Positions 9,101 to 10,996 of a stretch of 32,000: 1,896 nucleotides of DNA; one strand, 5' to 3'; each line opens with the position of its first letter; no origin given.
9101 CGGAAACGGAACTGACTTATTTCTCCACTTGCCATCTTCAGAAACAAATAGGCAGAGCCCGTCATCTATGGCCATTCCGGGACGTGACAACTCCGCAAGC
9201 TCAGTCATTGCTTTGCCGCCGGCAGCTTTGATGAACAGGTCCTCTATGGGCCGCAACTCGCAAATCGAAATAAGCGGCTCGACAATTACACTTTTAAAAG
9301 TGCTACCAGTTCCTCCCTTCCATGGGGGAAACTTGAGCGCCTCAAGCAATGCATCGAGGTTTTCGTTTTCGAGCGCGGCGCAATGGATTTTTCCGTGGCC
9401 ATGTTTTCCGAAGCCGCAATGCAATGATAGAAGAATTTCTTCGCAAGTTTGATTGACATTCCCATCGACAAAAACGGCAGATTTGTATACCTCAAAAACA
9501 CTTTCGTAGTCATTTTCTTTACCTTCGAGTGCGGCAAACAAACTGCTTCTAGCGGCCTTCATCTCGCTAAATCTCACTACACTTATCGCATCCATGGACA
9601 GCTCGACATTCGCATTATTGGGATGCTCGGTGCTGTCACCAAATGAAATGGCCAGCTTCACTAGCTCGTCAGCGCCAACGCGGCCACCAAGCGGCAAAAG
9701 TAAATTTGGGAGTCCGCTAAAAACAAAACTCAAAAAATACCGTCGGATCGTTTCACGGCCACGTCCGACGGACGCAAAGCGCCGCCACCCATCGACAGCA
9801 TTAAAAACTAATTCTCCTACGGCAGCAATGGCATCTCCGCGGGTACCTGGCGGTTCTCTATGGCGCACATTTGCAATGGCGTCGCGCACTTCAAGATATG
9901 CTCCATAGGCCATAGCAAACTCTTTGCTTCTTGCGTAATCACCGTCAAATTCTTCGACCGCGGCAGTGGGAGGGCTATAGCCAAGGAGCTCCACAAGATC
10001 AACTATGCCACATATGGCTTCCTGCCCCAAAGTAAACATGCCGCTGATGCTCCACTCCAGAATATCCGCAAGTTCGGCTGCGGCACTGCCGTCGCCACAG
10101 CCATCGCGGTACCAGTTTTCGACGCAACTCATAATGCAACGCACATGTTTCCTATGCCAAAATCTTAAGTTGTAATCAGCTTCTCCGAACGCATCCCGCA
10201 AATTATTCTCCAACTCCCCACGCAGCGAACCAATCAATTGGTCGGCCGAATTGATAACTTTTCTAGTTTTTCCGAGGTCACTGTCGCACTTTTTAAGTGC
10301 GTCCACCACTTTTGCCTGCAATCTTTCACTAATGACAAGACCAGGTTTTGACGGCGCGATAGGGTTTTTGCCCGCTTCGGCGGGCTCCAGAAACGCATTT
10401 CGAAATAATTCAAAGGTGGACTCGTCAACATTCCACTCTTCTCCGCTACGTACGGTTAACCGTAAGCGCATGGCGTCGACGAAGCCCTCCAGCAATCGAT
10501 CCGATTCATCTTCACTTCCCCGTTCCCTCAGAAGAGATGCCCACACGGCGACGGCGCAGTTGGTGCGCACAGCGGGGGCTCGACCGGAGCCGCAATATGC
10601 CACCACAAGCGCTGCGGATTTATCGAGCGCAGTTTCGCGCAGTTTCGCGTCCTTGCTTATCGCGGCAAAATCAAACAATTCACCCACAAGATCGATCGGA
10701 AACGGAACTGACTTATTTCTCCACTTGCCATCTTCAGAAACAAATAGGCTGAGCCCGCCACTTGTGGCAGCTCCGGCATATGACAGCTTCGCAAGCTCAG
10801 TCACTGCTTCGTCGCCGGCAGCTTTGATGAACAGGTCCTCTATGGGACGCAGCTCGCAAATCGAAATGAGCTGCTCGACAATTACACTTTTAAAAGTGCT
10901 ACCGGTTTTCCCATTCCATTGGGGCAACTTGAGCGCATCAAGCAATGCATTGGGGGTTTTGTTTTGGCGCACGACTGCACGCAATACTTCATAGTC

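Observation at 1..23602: Three co-localised genes share an undescribed architecture: N-region, one long hydrophobic anchor, Pro/Gln-rich linker, large unrelated domain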

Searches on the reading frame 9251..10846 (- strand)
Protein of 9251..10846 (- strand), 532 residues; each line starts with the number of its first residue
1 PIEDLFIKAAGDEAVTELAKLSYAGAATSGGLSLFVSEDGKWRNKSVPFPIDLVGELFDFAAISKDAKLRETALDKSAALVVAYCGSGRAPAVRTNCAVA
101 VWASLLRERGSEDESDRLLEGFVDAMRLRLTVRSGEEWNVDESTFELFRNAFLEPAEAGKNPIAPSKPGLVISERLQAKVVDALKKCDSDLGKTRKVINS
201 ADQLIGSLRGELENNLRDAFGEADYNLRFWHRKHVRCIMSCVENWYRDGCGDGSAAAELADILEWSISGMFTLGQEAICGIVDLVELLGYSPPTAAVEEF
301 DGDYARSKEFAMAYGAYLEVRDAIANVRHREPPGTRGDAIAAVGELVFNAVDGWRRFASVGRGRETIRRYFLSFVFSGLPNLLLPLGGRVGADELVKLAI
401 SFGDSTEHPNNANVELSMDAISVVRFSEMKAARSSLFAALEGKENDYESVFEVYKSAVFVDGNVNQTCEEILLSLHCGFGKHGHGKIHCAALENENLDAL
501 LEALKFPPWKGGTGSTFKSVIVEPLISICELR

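Call 50: find_homologous_proteins(query=A5, max_evalue=0.001)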
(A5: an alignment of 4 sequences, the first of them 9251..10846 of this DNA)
Query A5 (4 sequences): 8000 candidates shared short words with the query, none scored E <= 0.001.
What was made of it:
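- Tried and rejected: The profile of the g2 repeat units found nothing (call 50).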

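Call 55: predict_structure(alignment_id=A5)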
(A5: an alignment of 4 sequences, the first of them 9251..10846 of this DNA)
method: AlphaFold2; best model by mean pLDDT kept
length: 532 residues; sequences in the alignment: 4
mean_pLDDT: 50.0   pTM: 0.41
mean pLDDT of the five models: 50.0, 43.0, 37.8, 34.2, 34.0
residues with pLDDT >= 90: 0; 70-90: 0; 50-70: 312; < 50: 220
segments of 3 or more residues with pLDDT < 50: 1-56, 85-93, 103-111, 127-139, 163-171, 218-223, 247-253, 269-272, 291-307, 328-334, 356-363, 380-382, 384-393, 402-416, 466-485, 528-532
pLDDT, mean of each block of 10 residues (from residue 1): 27 33 26 27 31 49 52 51 48 49 47 51 50 43 57 64 43 57 60 60 62 52 52 60 53 53 56 53 61 41 46 60 54 50 58 48 53 55 45 50 42 47 52 57 59 59 49 38 47 54 55 55 51 41
secondary structure, 60 per line:
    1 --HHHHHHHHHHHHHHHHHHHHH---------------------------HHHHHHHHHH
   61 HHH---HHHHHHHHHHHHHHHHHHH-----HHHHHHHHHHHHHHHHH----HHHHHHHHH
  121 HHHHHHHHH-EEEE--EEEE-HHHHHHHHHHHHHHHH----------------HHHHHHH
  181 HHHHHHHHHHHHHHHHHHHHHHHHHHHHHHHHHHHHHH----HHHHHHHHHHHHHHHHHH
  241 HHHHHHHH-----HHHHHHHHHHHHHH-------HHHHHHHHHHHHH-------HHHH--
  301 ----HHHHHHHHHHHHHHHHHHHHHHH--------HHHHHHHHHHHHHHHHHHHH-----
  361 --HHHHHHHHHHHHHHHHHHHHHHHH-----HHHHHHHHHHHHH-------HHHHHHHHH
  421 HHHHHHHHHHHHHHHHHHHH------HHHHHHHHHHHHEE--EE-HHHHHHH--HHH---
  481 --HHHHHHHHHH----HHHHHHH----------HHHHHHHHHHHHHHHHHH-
elements in order: H3-23 H51-63 H67-85 H91-107 H112-129 E131-134 E137-140 H142-157 H174-218 H223-248 H254-267 H275-287 H295-298 H305-327 H336-355 H363-386 H392-404 H412-440 H447-458 H466-472 H483-492 H497-503 H514-531

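Call 61: fold_search(model_id=the predicted structure, library=pdb)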
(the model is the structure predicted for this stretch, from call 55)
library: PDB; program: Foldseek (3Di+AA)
matches with E <= 10: 509; with E <= 0.001: 0
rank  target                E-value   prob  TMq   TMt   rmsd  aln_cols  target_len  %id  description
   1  5h2w_C                1.1e-02  0.75  0.13  0.15  21.9       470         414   11  Crystal structure of the karyopherin Kap60p bound to the SUMO protease Ulp1p (150-340) (released 2016-12-14)
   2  2jdq_A                1.1e-02  0.80  0.14  0.16  21.7       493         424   12  C-terminal domain of influenza A virus polymerase PB2 subunit in complex with human importin alpha5 (released 2007-02-27)
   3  7rdr_A                2.5e-02  0.77  0.14  0.16  21.3       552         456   13  Circular tandem repeat protein with novel repeat topology and enhanced subunit contact surfaces (released 2021-09-01)
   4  2jdq_B                2.5e-02  0.66  0.14  0.16  21.5       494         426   12  C-terminal domain of influenza A virus polymerase PB2 subunit in complex with human importin alpha5 (released 2007-02-27)
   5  2c1t_A                2.5e-02  0.60  0.14  0.15  21.2       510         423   12  Structure of the Kap60p:Nup2 complex (released 2005-11-22)
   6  1ee5_A                3.0e-02  0.57  0.13  0.15  21.6       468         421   12  YEAST KARYOPHERIN (IMPORTIN) ALPHA IN A COMPLEX WITH A NUCLEOPLASMIN NLS PEPTIDE (released 2000-03-29)
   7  7vpt                  3.7e-02  0.69  0.14  0.15  22.4       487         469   11  Structure of the C. glabrata importin alpha ARM domain - Upc2 NLS fusion (released 2022-09-07)
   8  7b5m_C                6.6e-02  0.60  0.16  0.14  27.2       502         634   12  Ubiquitin ligation to F-box protein substrates by SCF-RBR E3-E3 super-assembly: CUL1-RBX1-SKP1-SKP2-CKSHS1-p27~Ub~ARIH (released 2021-02-17)
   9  5hay_A                7.5e-02  0.28  0.12  0.12  31.1       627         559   11  Crystal structure of Chaetomium thermophilum Nup170 CTD Y905M L1007M L1183M V1292M mutant (released 2016-04-20)
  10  9jkb_A                8.1e-02  0.38  0.14  0.11  29.8       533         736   11  Cryo-EM structure of the CUL1-RBX1-SKP1-FBXO4 SCF ubiquition ligase complex (released 2024-10-23)
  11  7cru_C                9.4e-02  0.44  0.14  0.16  22.1       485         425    9  hnRNPK NLS in complex with Importin alpha 1 (KPNA2) (released 2021-11-17)
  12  7shk_A                9.4e-02  0.30  0.13  0.11  28.7       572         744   11  Structure of Xenopus laevis CRL2Lrr1 (State 1) (released 2021-12-08)
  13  7cru_A                9.8e-02  0.41  0.13  0.15  21.8       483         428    9  hnRNPK NLS in complex with Importin alpha 1 (KPNA2) (released 2021-11-17)
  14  6uri_A                1.0e-01  0.60  0.15  0.14  22.7       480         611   12  HIV-1 Nef in complex with the CD4 cytoplasmic domain and the AP2 clathrin adaptor complex (released 2020-07-29)
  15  3w3y_A                1.0e-01  0.44  0.17  0.11  23.0       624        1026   10  Crystal structure of Kap121p bound to Nup53p (released 2013-04-10)
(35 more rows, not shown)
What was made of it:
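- Tried and rejected: This is uninformative (call 61).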

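Call 87: search_solved_structures(query=A5, max_evalue=1)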
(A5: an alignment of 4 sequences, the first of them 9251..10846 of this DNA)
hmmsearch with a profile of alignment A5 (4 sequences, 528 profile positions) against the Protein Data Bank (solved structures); distinct sequences matched with E-value up to 1: 2.
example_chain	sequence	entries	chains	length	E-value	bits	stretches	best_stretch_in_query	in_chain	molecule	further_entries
6rim_A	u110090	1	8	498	0.14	13.8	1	423-517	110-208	Putative botulinum-like toxin Wo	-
8c8g_A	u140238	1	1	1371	0.48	12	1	423-517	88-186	Putative botulinum-like toxin Wo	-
